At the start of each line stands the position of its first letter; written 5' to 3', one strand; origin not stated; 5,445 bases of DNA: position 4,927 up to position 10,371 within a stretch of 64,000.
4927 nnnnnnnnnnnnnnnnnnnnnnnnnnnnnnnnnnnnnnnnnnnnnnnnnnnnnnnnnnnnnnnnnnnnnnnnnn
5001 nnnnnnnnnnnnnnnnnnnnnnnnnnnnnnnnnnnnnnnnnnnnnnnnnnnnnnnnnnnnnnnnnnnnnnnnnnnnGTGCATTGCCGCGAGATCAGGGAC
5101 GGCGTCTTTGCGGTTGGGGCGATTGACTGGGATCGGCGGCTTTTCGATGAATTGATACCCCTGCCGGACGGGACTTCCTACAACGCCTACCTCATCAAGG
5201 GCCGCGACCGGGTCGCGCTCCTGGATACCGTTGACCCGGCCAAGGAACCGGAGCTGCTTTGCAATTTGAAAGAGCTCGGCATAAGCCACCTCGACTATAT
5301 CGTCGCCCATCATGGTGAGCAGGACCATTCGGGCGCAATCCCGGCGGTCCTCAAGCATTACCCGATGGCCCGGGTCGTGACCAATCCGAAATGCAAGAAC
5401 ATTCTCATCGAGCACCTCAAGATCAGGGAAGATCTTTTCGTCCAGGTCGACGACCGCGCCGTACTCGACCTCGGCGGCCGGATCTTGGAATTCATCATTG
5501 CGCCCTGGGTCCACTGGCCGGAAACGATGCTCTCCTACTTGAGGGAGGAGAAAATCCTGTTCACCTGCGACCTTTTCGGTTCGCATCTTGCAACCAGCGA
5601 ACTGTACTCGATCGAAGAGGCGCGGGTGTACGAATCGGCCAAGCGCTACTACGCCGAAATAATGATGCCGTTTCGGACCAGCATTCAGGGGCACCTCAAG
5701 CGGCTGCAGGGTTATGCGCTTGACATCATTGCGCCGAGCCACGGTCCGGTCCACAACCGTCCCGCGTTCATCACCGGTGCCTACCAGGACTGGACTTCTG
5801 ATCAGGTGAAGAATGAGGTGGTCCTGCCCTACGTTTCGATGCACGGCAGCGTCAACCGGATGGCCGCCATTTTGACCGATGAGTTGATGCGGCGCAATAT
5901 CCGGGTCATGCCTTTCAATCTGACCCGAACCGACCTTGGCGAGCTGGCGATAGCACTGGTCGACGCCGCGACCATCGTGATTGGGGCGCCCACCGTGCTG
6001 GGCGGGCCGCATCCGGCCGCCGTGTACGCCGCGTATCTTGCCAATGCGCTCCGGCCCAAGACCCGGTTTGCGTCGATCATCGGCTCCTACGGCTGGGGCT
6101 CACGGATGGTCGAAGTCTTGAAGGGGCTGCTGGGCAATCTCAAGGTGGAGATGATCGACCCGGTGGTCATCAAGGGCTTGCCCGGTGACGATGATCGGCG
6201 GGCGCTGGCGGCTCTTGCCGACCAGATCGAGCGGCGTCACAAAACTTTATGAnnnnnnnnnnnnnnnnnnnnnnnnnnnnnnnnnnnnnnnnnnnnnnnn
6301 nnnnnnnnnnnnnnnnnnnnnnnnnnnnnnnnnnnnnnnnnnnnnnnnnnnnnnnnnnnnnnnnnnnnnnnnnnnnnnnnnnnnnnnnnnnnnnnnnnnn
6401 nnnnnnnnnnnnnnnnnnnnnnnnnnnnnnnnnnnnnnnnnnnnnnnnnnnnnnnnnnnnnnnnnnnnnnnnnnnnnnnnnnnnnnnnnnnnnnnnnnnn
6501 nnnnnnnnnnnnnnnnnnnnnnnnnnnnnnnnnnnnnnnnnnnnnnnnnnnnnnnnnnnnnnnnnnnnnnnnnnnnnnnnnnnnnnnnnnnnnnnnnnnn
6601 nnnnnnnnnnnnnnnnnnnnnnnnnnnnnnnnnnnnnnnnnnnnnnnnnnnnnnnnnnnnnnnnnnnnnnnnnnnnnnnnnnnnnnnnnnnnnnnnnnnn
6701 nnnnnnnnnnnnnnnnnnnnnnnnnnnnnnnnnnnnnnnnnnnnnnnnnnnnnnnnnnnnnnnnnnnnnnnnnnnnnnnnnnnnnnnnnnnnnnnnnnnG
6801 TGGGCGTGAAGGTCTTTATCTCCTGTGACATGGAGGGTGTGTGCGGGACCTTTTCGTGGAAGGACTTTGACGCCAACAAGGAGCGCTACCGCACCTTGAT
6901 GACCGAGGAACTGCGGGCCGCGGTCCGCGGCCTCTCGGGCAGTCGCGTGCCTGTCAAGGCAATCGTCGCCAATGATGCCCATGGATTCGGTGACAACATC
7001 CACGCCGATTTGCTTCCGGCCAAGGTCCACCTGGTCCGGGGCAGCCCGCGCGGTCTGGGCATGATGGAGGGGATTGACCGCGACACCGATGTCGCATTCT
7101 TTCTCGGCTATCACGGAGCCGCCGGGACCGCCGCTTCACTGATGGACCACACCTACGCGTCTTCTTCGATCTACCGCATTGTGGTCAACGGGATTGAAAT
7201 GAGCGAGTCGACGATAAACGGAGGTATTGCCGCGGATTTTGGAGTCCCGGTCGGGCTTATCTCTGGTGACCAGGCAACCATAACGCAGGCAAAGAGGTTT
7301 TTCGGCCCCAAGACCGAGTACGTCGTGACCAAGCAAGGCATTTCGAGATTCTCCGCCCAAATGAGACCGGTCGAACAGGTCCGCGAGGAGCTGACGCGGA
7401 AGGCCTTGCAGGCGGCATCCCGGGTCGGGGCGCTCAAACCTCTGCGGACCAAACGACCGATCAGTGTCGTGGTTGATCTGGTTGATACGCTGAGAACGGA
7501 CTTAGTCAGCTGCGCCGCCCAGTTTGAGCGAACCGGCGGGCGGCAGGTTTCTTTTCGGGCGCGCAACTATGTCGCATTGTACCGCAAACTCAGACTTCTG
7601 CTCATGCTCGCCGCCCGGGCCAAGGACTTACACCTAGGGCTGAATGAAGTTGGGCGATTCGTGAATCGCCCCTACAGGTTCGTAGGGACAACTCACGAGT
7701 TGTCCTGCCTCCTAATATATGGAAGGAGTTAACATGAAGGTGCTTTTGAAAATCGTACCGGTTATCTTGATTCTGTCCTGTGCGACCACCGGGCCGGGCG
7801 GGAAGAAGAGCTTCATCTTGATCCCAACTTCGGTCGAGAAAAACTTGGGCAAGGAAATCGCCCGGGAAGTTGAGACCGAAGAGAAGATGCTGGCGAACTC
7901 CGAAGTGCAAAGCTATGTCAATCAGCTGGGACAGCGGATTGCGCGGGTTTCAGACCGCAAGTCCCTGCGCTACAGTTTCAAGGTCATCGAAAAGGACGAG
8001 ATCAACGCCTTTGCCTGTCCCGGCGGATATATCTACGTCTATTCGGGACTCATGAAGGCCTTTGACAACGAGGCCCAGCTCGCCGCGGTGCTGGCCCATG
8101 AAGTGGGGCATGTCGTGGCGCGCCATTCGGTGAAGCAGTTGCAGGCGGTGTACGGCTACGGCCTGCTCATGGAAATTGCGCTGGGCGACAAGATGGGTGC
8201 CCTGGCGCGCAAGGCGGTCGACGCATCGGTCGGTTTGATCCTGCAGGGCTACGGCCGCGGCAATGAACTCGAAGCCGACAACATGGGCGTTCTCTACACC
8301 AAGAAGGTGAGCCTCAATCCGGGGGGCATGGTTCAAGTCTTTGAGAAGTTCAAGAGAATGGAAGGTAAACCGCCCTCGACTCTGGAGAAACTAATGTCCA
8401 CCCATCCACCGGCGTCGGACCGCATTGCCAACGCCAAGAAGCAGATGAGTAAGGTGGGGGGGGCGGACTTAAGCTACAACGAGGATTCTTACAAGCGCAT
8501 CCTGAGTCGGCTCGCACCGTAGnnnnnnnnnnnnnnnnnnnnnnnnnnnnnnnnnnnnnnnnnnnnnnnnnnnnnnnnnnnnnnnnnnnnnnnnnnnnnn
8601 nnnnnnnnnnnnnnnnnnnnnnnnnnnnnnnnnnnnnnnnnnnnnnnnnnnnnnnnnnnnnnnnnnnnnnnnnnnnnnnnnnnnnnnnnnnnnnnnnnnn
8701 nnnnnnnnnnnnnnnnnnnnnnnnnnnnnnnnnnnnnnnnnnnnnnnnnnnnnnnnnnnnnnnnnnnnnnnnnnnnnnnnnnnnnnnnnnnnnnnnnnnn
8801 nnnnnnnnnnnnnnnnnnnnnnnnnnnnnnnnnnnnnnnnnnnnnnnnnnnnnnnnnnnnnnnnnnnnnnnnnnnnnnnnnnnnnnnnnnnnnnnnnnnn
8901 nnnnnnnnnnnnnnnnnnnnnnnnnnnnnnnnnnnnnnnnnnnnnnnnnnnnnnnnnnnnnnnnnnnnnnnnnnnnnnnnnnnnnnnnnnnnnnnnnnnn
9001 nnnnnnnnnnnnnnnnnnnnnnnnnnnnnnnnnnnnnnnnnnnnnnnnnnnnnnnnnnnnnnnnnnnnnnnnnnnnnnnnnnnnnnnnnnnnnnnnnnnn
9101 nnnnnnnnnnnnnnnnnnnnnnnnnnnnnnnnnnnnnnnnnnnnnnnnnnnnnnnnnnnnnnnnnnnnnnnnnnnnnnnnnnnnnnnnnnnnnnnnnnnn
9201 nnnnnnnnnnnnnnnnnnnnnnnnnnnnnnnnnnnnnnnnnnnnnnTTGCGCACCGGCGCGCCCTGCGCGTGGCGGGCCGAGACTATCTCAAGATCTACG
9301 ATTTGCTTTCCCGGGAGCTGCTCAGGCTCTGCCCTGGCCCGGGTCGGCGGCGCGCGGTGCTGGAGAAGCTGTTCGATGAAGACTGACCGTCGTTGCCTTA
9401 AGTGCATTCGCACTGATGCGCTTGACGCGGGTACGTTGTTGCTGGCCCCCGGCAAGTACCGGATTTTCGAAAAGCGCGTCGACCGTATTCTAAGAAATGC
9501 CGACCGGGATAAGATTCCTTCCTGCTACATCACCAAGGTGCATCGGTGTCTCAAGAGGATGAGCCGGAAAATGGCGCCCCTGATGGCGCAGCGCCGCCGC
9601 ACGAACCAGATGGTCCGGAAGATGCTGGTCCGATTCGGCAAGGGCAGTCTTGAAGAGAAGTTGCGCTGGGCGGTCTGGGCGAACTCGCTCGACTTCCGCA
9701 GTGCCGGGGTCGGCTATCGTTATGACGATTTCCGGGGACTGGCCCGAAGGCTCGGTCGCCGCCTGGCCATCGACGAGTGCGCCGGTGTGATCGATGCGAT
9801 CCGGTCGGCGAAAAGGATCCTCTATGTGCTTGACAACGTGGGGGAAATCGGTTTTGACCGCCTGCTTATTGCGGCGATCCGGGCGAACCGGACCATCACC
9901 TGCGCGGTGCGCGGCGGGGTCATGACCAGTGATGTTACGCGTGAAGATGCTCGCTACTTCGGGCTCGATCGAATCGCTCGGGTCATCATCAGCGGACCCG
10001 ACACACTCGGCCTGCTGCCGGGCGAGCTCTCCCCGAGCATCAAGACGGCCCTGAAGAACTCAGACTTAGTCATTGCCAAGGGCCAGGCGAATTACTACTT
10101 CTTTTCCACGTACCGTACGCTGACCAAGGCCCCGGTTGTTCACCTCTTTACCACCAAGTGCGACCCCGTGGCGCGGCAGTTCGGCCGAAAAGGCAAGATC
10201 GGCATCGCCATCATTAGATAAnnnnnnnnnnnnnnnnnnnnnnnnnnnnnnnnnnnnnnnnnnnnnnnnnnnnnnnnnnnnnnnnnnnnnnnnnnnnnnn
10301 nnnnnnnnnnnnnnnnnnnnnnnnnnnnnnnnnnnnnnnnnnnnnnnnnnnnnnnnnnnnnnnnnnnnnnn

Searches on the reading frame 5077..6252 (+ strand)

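Call 30: search_protein_families(library=ncbifam, proteins=[window:5077-6252:+], max_evalue=0.00001)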
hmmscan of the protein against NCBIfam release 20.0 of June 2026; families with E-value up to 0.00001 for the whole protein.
window:5077-6252:+ (391 aa): 3 families
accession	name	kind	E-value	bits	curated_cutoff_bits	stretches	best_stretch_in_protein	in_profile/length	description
NF008887.0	PRK11921.1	equivalog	2.9e-64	217.4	635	1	5-364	4-370/396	anaerobic nitric oxide reductase flavorubredoxin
NF003954.0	PRK05452.1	equivalog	2.7e-51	174.9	711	1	6-372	5-380/479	anaerobic nitric oxide reductase flavorubredoxin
NF000059.1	tet_redox_37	exception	6.8e-07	30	225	0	190-261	3-75/108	tetracycline resistance NADPH-dependent oxidoreductase Tet(37)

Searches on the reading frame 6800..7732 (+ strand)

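Call 30: search_protein_families(library=ncbifam, proteins=[window:6800-7732:+], max_evalue=0.00001)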
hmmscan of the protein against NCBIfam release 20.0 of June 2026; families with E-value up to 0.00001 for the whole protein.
window:6800-7732:+ (310 aa): 1 family
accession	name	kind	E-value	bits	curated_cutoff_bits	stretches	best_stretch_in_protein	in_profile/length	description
NF058634.1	AmiPeptDppABac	equivalog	3.7e-33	115.1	430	1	3-274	1-271/274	D-aminopeptidase DppA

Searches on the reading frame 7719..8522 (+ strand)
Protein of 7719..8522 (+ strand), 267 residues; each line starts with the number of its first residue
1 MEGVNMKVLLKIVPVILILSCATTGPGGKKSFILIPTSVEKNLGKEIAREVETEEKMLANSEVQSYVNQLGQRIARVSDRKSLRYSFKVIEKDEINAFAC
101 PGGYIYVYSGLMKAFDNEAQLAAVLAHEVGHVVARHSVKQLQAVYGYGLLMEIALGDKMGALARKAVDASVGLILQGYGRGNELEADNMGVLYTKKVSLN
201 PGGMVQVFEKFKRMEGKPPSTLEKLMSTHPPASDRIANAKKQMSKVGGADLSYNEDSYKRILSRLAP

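Call 30: search_protein_families(library=ncbifam, proteins=[window:7719-8522:+], max_evalue=0.00001)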
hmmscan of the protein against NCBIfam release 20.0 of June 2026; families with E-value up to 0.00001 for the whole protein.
window:7719-8522:+ (267 aa): 3 families
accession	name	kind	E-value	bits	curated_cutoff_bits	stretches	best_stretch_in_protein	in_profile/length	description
NF052400.1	M48_BAM_BepA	equivalog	2.3e-32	112.4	570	1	37-244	43-258/483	beta-barrel assembly-enhancing protease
NF052399.1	M48_lipo_LoiP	exception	1.5e-22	80.2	365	1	42-244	45-245/247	metalloprotease LoiP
NF003965.0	PRK05457.1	equivalog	8.9e-07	28.6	245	0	55-133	65-146/285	protease HtpX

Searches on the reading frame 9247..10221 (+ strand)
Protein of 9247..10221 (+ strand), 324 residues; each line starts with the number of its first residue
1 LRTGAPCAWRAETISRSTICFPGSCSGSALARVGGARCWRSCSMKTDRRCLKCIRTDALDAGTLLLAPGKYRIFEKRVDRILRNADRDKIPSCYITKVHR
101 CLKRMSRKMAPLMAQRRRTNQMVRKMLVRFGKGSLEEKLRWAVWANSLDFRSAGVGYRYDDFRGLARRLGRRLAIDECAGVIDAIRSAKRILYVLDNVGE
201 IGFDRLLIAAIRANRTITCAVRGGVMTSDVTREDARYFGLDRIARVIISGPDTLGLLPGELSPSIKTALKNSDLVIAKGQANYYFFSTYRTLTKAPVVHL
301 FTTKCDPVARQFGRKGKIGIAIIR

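Call 30: search_protein_families(library=ncbifam, proteins=[window:9247-10221:+], max_evalue=0.00001)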
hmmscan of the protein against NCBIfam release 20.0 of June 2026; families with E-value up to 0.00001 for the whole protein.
window:9247-10221:+ (324 aa): 2 families
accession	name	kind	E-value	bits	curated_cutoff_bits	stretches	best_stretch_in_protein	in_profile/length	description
NF040824.1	damage_ctl_Phtase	equivalog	4e-31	108.5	440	1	78-313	37-273/282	damage-control phosphatase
NF041594.1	dam_ctlPhtase_Archglob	equivalog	9.3e-31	107.3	500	1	72-318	31-281/287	damage-control phosphatase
